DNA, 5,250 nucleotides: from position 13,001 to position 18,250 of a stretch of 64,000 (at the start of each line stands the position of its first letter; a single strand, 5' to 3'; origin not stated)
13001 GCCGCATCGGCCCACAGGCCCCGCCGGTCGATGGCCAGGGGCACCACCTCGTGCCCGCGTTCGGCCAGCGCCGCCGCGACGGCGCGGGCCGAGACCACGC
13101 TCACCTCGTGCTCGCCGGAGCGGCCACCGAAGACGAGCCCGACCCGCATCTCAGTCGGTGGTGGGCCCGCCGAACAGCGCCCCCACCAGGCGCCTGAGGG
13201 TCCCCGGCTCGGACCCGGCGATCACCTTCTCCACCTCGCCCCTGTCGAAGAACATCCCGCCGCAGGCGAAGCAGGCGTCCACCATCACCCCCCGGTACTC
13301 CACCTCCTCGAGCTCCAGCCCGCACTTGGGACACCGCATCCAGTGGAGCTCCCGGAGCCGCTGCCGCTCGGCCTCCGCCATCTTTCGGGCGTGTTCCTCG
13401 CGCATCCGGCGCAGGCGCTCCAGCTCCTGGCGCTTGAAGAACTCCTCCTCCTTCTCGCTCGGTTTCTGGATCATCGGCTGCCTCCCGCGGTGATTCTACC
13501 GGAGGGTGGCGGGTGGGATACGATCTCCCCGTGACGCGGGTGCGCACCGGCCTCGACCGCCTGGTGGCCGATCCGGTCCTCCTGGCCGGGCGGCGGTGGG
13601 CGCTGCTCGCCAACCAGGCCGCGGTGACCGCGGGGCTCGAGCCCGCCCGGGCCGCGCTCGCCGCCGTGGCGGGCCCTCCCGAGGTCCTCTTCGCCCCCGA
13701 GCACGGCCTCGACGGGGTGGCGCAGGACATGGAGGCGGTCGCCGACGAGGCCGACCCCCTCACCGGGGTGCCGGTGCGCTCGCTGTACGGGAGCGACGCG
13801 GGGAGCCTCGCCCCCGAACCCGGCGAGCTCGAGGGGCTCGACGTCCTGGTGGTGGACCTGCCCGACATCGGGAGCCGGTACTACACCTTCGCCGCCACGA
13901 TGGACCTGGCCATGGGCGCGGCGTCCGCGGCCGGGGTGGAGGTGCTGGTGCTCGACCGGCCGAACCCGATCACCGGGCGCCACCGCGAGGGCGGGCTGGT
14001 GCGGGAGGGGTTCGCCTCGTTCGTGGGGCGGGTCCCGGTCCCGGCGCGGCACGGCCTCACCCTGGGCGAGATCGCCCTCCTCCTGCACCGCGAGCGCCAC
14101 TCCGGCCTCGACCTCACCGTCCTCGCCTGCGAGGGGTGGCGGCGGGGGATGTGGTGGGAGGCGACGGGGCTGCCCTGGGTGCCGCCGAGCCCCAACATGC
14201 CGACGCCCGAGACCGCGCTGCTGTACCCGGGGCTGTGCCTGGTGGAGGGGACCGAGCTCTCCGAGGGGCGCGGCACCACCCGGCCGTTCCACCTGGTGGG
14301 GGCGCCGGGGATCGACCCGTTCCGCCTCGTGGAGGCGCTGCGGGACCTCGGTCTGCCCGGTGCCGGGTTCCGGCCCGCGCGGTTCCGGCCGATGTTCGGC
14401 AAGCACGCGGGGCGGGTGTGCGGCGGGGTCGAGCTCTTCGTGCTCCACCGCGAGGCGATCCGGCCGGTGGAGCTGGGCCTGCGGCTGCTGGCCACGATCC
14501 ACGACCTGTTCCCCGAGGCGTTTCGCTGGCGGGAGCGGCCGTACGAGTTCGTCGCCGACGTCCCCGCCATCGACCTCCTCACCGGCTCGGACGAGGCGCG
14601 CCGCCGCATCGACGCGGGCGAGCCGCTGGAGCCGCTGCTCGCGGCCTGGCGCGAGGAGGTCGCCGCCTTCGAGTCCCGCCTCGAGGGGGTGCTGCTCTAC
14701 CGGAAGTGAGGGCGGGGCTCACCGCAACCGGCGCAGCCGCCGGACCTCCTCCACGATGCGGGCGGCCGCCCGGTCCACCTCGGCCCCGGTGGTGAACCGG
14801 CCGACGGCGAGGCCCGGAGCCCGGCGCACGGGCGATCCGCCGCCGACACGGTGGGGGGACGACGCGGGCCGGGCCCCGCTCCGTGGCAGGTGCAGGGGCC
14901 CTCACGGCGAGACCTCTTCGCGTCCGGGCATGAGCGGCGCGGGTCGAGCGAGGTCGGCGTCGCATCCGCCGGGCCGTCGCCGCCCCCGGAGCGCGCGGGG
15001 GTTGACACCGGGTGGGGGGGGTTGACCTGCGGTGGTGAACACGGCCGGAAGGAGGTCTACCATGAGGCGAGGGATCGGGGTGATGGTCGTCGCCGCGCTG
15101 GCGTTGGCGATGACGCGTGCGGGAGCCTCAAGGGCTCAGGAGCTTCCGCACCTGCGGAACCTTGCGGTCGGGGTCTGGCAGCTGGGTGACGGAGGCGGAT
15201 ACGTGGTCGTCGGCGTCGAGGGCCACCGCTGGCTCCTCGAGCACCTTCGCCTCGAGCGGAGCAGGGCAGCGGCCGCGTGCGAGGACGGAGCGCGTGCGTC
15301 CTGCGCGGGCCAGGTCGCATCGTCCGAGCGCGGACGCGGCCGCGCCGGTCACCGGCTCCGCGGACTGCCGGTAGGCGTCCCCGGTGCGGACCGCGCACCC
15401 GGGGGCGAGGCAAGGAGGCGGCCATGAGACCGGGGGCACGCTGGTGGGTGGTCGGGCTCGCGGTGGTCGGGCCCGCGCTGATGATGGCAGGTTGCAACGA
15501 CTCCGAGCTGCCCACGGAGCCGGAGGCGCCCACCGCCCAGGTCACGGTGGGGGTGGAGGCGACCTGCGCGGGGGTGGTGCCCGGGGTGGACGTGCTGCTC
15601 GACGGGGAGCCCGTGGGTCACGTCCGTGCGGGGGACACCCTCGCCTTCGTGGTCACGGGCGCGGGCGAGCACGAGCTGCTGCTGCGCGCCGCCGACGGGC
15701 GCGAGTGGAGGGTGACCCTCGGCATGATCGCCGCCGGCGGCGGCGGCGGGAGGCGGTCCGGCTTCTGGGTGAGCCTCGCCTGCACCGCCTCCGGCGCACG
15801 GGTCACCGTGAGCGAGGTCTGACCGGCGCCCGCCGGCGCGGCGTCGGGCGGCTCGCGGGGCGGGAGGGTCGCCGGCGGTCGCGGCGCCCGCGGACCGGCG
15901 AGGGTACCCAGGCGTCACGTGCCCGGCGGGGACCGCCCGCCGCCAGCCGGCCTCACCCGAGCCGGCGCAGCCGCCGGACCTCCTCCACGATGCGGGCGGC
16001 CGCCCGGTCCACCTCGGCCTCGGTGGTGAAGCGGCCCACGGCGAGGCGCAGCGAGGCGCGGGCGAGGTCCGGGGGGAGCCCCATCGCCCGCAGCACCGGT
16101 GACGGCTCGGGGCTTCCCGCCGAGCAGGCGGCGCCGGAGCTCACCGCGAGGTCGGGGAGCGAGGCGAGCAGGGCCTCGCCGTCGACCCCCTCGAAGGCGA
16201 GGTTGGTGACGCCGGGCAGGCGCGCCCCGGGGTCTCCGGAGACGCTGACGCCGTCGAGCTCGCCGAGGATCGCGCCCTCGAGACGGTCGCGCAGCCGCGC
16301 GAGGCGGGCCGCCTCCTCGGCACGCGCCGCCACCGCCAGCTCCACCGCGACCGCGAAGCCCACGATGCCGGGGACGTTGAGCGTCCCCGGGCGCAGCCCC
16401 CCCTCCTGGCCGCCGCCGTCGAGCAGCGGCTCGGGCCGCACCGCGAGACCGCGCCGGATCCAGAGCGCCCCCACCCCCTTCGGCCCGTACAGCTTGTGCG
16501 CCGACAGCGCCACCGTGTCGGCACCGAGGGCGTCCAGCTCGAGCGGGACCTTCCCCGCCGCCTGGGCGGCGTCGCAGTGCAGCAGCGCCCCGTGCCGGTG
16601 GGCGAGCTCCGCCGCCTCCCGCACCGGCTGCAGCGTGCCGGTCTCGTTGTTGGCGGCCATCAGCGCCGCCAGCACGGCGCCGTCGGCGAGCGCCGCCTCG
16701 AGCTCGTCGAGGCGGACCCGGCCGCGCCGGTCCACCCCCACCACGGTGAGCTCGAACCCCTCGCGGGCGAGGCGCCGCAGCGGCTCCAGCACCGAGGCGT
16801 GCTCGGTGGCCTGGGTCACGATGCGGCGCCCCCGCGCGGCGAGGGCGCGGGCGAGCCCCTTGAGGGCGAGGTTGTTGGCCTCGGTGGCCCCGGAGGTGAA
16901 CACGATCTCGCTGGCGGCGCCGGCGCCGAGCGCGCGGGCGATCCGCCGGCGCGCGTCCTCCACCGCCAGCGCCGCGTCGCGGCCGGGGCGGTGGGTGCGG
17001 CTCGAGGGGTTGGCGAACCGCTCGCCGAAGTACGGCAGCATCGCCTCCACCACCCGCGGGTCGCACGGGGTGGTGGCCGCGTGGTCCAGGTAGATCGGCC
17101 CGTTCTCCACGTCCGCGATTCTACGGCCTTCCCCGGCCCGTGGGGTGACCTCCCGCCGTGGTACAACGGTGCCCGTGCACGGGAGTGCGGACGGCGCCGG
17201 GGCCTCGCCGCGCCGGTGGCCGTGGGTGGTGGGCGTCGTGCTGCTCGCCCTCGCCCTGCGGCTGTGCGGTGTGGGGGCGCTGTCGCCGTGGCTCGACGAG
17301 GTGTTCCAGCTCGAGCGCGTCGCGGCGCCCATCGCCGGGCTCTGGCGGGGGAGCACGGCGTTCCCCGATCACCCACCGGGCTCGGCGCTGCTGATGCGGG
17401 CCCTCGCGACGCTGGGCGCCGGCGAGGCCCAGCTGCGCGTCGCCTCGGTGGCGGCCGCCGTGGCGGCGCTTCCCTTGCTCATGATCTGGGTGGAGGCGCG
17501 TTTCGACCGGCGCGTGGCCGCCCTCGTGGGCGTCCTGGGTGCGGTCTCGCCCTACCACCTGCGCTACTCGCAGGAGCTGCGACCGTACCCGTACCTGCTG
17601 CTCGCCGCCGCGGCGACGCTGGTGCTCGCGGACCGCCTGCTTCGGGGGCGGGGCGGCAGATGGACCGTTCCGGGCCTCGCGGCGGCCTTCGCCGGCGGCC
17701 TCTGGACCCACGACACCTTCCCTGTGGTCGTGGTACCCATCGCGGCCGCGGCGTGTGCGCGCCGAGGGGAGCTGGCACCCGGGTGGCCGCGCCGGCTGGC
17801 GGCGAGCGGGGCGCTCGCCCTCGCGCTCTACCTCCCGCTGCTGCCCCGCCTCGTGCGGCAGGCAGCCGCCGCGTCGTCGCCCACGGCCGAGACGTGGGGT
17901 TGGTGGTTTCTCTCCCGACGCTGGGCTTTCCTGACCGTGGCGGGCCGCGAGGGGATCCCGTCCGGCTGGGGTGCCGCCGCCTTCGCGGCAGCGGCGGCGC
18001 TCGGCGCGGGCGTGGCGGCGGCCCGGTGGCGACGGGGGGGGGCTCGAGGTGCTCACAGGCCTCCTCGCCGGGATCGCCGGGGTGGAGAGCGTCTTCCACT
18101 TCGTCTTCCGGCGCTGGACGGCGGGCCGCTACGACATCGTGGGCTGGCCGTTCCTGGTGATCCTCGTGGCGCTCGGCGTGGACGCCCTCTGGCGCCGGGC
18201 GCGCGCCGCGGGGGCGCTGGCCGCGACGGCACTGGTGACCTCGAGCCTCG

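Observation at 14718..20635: Two neighbouring islets share one architecture: gene, surrogate 3' end, cargo, displaced native 3' end, with no recombinase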

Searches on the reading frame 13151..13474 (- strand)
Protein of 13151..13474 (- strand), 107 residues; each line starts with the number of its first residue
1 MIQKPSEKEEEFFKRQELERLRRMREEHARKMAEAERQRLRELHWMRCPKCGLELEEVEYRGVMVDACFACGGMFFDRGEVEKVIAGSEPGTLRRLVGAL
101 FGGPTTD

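Call 8: search_protein_families(library=pfam, proteins=[window:13151-13474:-], max_evalue=0.01)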
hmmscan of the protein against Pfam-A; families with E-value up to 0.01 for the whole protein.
window:13151-13474:- (107 aa): 1 family
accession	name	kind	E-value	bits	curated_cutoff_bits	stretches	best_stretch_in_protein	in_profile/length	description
PF13453.11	Zn_ribbon_TFIIB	-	3.6e-16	58.7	22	1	47-86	1-40/41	Transcription factor zinc-finger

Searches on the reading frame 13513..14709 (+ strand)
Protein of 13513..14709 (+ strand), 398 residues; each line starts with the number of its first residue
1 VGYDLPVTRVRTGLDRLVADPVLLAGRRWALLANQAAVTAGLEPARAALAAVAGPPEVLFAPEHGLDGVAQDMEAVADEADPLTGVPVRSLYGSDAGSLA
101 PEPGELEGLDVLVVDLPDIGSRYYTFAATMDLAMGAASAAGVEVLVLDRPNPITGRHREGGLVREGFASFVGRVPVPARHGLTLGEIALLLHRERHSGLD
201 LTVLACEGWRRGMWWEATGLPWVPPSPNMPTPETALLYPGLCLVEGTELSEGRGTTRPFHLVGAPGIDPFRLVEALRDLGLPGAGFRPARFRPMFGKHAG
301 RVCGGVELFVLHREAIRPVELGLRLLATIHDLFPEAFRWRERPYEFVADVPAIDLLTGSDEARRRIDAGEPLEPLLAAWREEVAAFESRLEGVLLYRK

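Call 8: search_protein_families(library=pfam, proteins=[window:13513-14709:+], max_evalue=0.01)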
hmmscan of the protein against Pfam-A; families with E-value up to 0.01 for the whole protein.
window:13513-14709:+ (398 aa): 2 families
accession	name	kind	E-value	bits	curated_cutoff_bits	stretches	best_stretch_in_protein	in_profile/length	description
PF07075.17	NamZ_N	-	1.2e-67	227.7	26.9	1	30-232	2-202/203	Exo-beta-N-acetylmuramidase NamZ, N-terminal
PF20732.2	NamZ_C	-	3.8e-49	167.8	25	1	236-396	1-152/152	Exo-beta-N-acetylmuramidase NamZ, C-terminal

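Call 52: find_encoding_contigs(protein=window:13513-14706:+, flank=4000, max_places=10)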
Protein seq(398 aa) (398 aa): 2 contigs read that carry it; 2 places shown.
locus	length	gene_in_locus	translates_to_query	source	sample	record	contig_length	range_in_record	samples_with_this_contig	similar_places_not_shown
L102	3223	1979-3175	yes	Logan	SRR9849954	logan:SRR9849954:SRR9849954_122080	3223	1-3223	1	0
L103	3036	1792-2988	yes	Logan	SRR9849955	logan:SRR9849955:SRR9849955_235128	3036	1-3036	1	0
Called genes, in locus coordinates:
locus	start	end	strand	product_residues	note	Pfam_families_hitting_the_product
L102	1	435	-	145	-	?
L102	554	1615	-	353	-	PF01820:Dala_Dala_lig_N, PF02222:ATP-grasp, PF02786:CPSase_L_D2 (weak), PF07478:Dala_Dala_lig_C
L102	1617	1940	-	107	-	PF13453:Zn_ribbon_TFIIB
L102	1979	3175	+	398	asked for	PF07075:NamZ_N, PF20732:NamZ_C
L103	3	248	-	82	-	?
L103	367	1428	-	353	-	PF01820:Dala_Dala_lig_N, PF02222:ATP-grasp, PF02786:CPSase_L_D2 (weak), PF07478:Dala_Dala_lig_C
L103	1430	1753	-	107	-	PF13453:Zn_ribbon_TFIIB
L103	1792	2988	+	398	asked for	PF07075:NamZ_N, PF20732:NamZ_C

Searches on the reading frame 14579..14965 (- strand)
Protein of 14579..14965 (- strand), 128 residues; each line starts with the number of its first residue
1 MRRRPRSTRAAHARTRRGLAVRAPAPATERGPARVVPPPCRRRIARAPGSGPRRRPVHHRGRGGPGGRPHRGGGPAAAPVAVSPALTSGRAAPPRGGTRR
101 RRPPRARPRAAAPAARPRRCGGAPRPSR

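Call 9: search_protein_families(library=pfam, proteins=[window:14579-14965:-], max_evalue=1)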
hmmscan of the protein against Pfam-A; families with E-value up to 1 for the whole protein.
window:14579-14965:- (128 aa): 0 families

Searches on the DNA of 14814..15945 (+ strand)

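Call 49: search_dna_similar(query=window:14814-15945:+, collection=plasmids, mode=distant, max_rows=8)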
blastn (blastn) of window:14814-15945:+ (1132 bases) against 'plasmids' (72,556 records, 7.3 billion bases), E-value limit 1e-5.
No match.

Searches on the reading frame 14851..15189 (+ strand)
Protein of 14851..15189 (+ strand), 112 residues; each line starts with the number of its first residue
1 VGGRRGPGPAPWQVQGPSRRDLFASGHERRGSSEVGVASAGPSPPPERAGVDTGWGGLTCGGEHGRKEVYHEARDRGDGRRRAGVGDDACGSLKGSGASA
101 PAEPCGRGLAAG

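Call 9: search_protein_families(library=pfam, proteins=[window:14851-15189:+], max_evalue=1)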
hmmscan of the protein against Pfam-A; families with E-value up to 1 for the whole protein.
window:14851-15189:+ (112 aa): 0 families

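Call 80: search_protein_families(library=phrogs, proteins=[window:14851-15189:+], max_evalue=0.1)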
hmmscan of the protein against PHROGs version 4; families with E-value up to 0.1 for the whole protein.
window:14851-15189:+ (112 aa): 0 families

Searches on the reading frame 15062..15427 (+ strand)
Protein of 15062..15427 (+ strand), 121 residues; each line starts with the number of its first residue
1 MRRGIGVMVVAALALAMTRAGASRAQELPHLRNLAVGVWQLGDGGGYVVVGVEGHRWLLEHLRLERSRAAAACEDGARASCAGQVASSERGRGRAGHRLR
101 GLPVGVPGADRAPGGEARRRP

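Call 8: search_protein_families(library=pfam, proteins=[window:15062-15427:+], max_evalue=0.01)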
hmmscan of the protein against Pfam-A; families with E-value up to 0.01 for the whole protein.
window:15062-15427:+ (121 aa): 0 families

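Call 56: search_protein_representatives(protein=window:15062-15427:+)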
Query: 121 residues. Proteins with E-value up to 0.001 (for the whole library): 1; up to 1e-10: 1; up to 1e-30: 1. The best 1 are listed.
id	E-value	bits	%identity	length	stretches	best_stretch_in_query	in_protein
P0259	7.7e-33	129.4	98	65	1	1-65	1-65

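Call 80: search_protein_families(library=phrogs, proteins=[window:15062-15427:+], max_evalue=0.1)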
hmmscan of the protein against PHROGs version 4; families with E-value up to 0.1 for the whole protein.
window:15062-15427:+ (121 aa): 0 families

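Call 81: search_protein_families(library=ncbifam, proteins=[window:15062-15427:+], max_evalue=0.1)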
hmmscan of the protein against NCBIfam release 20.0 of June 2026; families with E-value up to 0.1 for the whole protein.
window:15062-15427:+ (121 aa): 0 families

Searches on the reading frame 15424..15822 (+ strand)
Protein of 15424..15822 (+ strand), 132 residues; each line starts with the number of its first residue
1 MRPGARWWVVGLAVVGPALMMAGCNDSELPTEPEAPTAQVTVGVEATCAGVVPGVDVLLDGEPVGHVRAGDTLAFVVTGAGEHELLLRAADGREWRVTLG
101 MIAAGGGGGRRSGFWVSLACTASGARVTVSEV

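Call 8: search_protein_families(library=pfam, proteins=[window:15424-15822:+], max_evalue=0.01)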
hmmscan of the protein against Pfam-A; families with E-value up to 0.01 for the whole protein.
window:15424-15822:+ (132 aa): 1 family
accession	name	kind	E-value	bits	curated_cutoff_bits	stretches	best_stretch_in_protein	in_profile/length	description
PF06832.18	BiPBP_C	-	5.9e-06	26.5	26.8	1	29-97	23-88/90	Penicillin-Binding Protein C-terminus Family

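Call 11: find_encoding_contigs(protein=window:15424-15822:+, flank=10000, max_places=10)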
Protein window:15424-15822:+ (132 aa): 3 contigs read that carry it; 3 places shown.
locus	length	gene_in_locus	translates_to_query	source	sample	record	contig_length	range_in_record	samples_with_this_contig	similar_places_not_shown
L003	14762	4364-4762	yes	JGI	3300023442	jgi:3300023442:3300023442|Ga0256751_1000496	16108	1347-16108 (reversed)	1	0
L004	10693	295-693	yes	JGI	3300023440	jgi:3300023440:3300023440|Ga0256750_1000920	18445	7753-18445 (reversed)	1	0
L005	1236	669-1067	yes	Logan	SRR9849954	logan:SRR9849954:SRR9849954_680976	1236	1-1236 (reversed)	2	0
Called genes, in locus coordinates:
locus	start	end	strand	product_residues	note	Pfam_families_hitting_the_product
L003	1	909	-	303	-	?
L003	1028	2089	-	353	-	PF01820:Dala_Dala_lig_N, PF02222:ATP-grasp, PF02786:CPSase_L_D2 (weak), PF07478:Dala_Dala_lig_C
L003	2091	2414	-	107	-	PF13453:Zn_ribbon_TFIIB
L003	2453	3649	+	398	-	PF07075:NamZ_N, PF20732:NamZ_C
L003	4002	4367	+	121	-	-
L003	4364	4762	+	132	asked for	PF06832:BiPBP_C (weak)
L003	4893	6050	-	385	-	PF00266:Aminotran_5, PF01212:Beta_elim_lyase (weak)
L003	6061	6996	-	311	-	-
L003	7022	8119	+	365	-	-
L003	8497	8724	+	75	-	-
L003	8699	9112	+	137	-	PF02661:Fic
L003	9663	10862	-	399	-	PF00091:Tubulin, PF12327:FtsZ_C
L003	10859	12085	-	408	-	PF02491:SHS2_FTSA, PF06723:MreB_Mbl, PF14450:FtsA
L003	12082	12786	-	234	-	PF08478:POTRA_1 (weak)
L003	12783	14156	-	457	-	PF01225:Mur_ligase, PF08245:Mur_ligase_M, PF02875:Mur_ligase_C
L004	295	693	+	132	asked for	PF06832:BiPBP_C (weak)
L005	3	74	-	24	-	?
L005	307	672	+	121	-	-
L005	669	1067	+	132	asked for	PF06832:BiPBP_C (weak)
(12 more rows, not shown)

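Call 45: find_homologous_proteins(query=window:15424-15822:+, max_evalue=0.001)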
Query window:15424-15822:+ (132 aa): 1 proteins with E <= 0.001 among 230 candidates.
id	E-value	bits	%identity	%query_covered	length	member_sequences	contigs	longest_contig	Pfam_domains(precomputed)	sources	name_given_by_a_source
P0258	4.4e-79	281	100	100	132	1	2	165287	PF06832.19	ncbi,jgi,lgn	-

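Call 80: search_protein_families(library=phrogs, proteins=[window:15424-15822:+], max_evalue=0.1)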
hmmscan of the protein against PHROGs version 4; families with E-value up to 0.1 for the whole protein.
window:15424-15822:+ (132 aa): 0 families

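Call 81: search_protein_families(library=ncbifam, proteins=[window:15424-15822:+], max_evalue=0.1)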
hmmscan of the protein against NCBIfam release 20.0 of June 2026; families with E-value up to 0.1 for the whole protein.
window:15424-15822:+ (132 aa): 0 families

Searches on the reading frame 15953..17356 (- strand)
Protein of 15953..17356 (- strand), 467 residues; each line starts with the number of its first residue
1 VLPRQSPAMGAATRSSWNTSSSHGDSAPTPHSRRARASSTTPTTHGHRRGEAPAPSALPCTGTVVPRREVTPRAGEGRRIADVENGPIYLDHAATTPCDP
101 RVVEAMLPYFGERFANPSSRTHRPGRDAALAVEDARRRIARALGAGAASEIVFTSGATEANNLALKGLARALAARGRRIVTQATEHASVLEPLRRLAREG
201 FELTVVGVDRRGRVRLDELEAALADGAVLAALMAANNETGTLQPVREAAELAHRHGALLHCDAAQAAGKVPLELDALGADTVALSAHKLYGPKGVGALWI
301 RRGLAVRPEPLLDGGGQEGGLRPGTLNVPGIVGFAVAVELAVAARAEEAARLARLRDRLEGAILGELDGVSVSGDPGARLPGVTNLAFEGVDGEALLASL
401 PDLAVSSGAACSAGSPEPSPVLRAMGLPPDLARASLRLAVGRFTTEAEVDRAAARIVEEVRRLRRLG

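Call 8: search_protein_families(library=pfam, proteins=[window:15953-17356:-], max_evalue=0.01)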
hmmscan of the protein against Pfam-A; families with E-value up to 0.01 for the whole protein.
window:15953-17356:- (467 aa): 3 families
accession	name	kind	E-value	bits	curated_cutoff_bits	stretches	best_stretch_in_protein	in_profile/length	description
PF00266.25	Aminotran_5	-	8.8e-82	275.4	21.5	1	88-451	1-370/371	Aminotransferase class-V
PF01212.27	Beta_elim_lyase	-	6.4e-07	29.4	27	1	137-266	39-172/288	Beta-eliminating lyase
PF01041.23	DegT_DnrJ_EryC1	-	0.00047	19.9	19.8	1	151-268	42-151/360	DegT/DnrJ/EryC1/StrS aminotransferase family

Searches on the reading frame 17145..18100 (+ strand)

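Call 8: search_protein_families(library=pfam, proteins=[window:17145-18100:+], max_evalue=0.01)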
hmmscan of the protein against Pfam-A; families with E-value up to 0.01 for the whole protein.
window:17145-18100:+ (318 aa): 1 family
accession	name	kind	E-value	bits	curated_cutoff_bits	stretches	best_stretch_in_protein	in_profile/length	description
PF13231.12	PMT_2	-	1.1e-07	32.7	26.1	1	75-227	1-152/160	Dolichyl-phosphate-mannose-protein mannosyltransferase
